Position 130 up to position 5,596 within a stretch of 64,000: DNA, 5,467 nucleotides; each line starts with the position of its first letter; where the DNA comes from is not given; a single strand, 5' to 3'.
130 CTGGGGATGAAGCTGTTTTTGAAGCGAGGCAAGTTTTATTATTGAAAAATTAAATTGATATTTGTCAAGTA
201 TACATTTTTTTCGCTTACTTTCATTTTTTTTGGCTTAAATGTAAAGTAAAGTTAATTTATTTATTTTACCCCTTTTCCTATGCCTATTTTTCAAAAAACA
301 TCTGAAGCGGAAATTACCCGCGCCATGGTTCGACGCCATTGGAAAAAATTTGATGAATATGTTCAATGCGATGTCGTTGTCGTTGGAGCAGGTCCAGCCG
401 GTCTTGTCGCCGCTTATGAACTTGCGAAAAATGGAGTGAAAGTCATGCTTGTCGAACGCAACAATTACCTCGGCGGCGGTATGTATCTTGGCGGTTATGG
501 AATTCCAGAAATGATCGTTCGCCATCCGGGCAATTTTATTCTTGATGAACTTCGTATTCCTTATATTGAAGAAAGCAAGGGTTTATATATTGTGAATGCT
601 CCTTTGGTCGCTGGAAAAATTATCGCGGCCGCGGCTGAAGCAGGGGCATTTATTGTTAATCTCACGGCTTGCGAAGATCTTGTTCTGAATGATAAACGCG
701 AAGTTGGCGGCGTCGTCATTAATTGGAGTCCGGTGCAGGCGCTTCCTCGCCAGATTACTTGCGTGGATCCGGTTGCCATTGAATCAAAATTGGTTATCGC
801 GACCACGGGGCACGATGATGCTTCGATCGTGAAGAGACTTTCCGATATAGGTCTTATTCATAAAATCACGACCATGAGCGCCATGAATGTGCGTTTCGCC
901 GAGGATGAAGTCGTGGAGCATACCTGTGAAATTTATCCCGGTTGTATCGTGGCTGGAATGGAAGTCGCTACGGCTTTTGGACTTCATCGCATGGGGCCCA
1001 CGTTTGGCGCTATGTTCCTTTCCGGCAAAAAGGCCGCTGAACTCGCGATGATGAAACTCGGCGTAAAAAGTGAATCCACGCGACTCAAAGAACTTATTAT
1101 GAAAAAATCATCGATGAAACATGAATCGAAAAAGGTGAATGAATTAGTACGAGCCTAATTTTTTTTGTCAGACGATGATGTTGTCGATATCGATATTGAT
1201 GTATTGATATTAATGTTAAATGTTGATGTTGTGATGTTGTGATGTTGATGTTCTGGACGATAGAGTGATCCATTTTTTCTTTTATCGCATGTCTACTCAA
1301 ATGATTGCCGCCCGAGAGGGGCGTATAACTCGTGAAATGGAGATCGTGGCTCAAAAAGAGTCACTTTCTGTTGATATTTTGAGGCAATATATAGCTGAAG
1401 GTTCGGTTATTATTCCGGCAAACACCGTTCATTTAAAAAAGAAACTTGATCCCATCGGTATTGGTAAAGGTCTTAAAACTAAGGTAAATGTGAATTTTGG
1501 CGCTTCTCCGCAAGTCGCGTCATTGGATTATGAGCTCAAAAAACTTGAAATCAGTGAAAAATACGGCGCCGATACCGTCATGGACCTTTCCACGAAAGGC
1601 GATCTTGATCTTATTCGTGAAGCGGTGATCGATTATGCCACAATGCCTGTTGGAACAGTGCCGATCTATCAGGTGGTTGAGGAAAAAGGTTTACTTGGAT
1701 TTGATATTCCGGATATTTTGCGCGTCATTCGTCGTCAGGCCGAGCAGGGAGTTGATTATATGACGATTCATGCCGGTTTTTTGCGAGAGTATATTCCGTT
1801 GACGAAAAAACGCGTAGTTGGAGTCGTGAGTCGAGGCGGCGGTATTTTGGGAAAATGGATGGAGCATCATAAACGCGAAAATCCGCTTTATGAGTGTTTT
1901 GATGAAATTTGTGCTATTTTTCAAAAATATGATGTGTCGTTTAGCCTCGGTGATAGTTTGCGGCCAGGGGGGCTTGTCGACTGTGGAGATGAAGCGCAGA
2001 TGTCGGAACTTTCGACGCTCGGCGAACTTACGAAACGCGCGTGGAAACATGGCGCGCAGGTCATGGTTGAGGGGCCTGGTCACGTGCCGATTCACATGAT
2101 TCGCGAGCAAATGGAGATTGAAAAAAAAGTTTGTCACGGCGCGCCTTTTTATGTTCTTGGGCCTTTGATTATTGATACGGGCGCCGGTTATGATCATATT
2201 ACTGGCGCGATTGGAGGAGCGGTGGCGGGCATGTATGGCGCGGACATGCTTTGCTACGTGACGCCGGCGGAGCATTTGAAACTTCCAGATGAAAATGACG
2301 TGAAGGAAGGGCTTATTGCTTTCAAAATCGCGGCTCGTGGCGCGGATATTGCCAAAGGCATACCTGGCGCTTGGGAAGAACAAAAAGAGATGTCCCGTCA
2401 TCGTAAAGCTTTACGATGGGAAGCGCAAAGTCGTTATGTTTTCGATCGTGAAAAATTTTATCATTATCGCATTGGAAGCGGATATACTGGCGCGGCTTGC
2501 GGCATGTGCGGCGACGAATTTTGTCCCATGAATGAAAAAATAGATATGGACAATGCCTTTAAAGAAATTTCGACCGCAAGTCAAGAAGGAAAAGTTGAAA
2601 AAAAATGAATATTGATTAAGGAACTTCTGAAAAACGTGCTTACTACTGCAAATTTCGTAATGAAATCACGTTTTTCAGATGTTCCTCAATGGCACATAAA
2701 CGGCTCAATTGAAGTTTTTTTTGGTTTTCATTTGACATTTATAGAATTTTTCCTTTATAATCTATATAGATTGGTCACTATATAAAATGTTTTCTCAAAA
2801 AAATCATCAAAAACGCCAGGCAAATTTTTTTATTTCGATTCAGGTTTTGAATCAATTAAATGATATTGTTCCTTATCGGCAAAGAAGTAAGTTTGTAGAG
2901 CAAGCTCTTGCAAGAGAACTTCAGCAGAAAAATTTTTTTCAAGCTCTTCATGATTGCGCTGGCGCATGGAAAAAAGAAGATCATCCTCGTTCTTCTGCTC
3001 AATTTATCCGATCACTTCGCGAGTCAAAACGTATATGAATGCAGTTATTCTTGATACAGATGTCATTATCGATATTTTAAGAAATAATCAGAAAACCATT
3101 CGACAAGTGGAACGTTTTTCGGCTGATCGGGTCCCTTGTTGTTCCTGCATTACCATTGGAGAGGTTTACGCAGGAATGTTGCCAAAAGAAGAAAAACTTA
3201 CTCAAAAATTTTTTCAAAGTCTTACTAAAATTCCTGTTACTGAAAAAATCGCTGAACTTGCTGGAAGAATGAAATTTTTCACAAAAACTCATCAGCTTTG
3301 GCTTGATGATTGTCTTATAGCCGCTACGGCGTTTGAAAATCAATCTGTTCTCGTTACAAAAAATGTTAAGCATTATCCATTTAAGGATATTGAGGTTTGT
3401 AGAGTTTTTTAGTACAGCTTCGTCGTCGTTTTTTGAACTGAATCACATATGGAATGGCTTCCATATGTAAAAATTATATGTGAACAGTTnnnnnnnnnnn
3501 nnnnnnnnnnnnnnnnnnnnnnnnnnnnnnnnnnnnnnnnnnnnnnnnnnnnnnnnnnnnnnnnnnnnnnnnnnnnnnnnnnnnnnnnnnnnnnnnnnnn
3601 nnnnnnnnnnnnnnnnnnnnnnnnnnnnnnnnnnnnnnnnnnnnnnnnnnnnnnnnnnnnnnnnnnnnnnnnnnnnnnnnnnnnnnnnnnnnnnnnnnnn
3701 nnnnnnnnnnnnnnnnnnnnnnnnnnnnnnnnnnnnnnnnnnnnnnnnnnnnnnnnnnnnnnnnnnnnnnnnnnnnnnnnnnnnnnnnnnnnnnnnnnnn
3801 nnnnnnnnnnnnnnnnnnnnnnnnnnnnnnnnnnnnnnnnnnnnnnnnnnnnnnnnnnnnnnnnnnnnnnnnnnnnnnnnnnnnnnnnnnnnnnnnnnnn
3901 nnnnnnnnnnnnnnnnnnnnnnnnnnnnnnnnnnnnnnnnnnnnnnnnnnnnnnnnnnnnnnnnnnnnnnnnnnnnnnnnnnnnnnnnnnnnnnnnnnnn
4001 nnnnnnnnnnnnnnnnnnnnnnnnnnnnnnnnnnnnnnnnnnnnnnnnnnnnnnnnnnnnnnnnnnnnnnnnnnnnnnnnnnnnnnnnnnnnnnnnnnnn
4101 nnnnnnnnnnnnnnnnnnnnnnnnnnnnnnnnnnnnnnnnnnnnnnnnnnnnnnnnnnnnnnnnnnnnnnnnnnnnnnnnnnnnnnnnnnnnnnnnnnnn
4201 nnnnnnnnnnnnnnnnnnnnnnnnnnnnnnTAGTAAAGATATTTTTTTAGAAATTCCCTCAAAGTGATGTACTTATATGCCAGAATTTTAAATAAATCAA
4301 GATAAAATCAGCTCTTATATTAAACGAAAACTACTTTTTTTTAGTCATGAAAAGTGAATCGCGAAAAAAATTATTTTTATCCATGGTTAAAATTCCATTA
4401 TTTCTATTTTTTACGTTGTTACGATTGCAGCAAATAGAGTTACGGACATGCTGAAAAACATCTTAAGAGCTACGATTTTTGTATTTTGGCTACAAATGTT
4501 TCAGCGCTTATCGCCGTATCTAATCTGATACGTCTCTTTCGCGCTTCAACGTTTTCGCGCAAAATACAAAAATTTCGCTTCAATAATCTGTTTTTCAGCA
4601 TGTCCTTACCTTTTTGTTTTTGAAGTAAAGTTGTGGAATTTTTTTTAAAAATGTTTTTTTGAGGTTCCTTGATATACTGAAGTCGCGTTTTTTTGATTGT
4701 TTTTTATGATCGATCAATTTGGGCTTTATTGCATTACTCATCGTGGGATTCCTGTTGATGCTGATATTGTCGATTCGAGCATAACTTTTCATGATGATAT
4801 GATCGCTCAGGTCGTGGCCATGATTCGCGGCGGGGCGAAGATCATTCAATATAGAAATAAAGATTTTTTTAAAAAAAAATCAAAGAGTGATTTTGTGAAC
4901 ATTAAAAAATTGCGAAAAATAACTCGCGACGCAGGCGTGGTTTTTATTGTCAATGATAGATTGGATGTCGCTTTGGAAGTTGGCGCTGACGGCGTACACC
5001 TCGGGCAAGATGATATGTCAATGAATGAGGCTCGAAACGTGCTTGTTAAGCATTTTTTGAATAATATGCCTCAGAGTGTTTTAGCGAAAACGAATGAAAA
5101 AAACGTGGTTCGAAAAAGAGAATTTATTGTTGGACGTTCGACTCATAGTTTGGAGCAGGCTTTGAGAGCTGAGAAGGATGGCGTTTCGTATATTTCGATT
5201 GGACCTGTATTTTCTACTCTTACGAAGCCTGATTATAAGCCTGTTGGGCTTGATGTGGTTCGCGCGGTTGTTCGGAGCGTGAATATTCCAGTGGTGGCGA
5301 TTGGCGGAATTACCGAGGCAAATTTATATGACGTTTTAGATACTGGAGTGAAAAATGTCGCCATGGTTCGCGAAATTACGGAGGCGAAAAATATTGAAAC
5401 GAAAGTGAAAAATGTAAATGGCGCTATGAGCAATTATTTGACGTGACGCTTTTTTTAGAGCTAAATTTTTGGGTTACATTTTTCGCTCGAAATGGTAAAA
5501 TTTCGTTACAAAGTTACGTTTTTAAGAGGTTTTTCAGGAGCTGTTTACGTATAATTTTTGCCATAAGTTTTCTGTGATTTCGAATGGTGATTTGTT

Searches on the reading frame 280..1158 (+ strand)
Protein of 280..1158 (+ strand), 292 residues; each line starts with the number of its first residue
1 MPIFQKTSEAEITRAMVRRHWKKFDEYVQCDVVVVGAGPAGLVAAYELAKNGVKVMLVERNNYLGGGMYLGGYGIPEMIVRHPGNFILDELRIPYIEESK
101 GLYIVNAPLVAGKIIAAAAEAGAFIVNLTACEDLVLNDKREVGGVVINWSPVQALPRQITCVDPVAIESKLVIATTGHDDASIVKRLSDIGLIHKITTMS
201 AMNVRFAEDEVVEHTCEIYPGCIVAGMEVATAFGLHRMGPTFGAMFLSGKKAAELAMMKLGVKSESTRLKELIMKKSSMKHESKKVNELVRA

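Call 69: search_protein_families(library=pfam, proteins=[window:280-1158:+], max_evalue=0.00001)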
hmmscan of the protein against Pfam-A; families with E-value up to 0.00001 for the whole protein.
window:280-1158:+ (292 aa): 9 families
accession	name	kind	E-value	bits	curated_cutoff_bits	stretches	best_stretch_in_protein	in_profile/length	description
PF01946.23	Thi4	-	1e-68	231.5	26.2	1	13-242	1-235/235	Thi4 family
PF13450.12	NAD_binding_8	-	2.9e-11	43.9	21.9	1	34-83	1-48/68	NAD(P)-binding Rossmann-like domain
PF12831.13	FAD_oxidored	-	3.2e-11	43.6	27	1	31-70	1-40/416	FAD dependent oxidoreductase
PF00890.30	FAD_binding_2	-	7.3e-10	39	20.4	1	31-66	1-36/414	FAD binding domain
PF01494.25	FAD_binding_3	-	2.8e-09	37.1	22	1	30-62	2-34/349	FAD binding domain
PF01266.30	DAO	-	9.2e-09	35.7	27.9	1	31-67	1-37/353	FAD dependent oxidoreductase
PF07992.20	Pyr_redox_2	-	3.1e-08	33.8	26.1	1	31-69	2-41/291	Pyridine nucleotide-disulphide oxidoreductase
PF03486.20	HI0933_like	-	4.7e-08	33.2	50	1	31-74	2-45/244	HI0933-like protein Rossmann domain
PF01134.28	GIDA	-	2.2e-06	27.4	22.1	1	31-61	1-31/391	Glucose inhibited division protein A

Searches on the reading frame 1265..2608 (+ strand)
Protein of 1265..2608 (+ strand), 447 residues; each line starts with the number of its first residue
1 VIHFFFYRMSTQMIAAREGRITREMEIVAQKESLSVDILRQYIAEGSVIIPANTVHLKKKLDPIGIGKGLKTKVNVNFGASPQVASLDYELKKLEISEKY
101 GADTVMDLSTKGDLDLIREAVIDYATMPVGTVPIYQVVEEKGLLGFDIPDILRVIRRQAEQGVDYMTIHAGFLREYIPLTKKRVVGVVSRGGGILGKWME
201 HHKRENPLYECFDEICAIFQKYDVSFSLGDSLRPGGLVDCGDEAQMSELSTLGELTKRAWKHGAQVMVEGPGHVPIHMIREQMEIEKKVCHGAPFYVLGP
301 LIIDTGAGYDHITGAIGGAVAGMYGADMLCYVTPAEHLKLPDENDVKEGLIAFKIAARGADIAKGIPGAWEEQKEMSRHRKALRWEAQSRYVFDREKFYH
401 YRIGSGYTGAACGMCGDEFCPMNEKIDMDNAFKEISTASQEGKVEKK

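Call 69: search_protein_families(library=pfam, proteins=[window:1265-2608:+], max_evalue=0.00001)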
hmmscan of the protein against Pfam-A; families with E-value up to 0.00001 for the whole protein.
window:1265-2608:+ (447 aa): 1 family
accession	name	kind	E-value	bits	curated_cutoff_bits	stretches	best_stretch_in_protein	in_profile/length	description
PF01964.24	ThiC_Rad_SAM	-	6.8e-172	572.4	25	1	11-423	1-416/420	Radical SAM ThiC family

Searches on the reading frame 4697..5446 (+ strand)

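Call 9: search_protein_families(library=ncbifam, proteins=[window:4697-5446:+])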
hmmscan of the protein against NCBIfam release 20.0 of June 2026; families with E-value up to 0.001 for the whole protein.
window:4697-5446:+ (249 aa): 17 families
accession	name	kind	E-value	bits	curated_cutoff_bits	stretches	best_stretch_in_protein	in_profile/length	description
NF002727.0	PRK02615.1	equivalog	3.6e-54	183.8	335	2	142-243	242-343/349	thiamine phosphate synthase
TIGR00693.1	thiE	equivalog_domain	1.3e-53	181.2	145.1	2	138-239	93-196/197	thiamine phosphate synthase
NF000736.0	PRK00043.2-3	equivalog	1.6e-30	106.1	227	2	140-240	95-201/207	thiamine phosphate synthase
NF005819.0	PRK07695.1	equivalog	3.4e-28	98.7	251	1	142-242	95-195/205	thiazole tautomerase TenI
NF000734.0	PRK00043.1-5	equivalog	9.2e-24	84.2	252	2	134-239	85-192/201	thiamine phosphate synthase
NF006530.0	PRK08999.1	equivalog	1.3e-23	83.6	245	2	140-228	225-313/315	Nudix family hydrolase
NF000740.0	PRK00043.3-4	equivalog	1.1e-22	80.5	202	2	144-241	111-211/218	thiamine phosphate synthase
NF002904.0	PRK03512.1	equivalog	2.2e-22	79.6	231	2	132-235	92-197/211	thiamine phosphate synthase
NF007070.0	PRK09517.1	equivalog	1.5e-21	76.5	761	1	36-243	21-213/755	multifunctional thiamine-phosphate pyrophosphorylase/synthase/phosphomethylpyrimidine kinase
NF008933.0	PRK12290.1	equivalog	2.8e-20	72.6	516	2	143-244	301-412/438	thiamine phosphate synthase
NF000741.0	PRK00043.3-5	equivalog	6.1e-19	68.6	350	1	38-241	24-211/217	thiamine phosphate synthase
NF000738.0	PRK00043.3-1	equivalog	8.4e-19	68.1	445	2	141-240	109-211/221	thiamine phosphate synthase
NF005080.0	PRK06512.1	equivalog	1.7e-08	34.5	218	1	139-241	107-210/222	thiamine phosphate synthase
NF005574.0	PRK07259.1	equivalog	0.00027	20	269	1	175-209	216-250/304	dihydroorotate dehydrogenase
NF005442.0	PRK07028.1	equivalog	0.00053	18.7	593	1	153-245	122-211/430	bifunctional hexulose-6-phosphate synthase/ribonuclease regulator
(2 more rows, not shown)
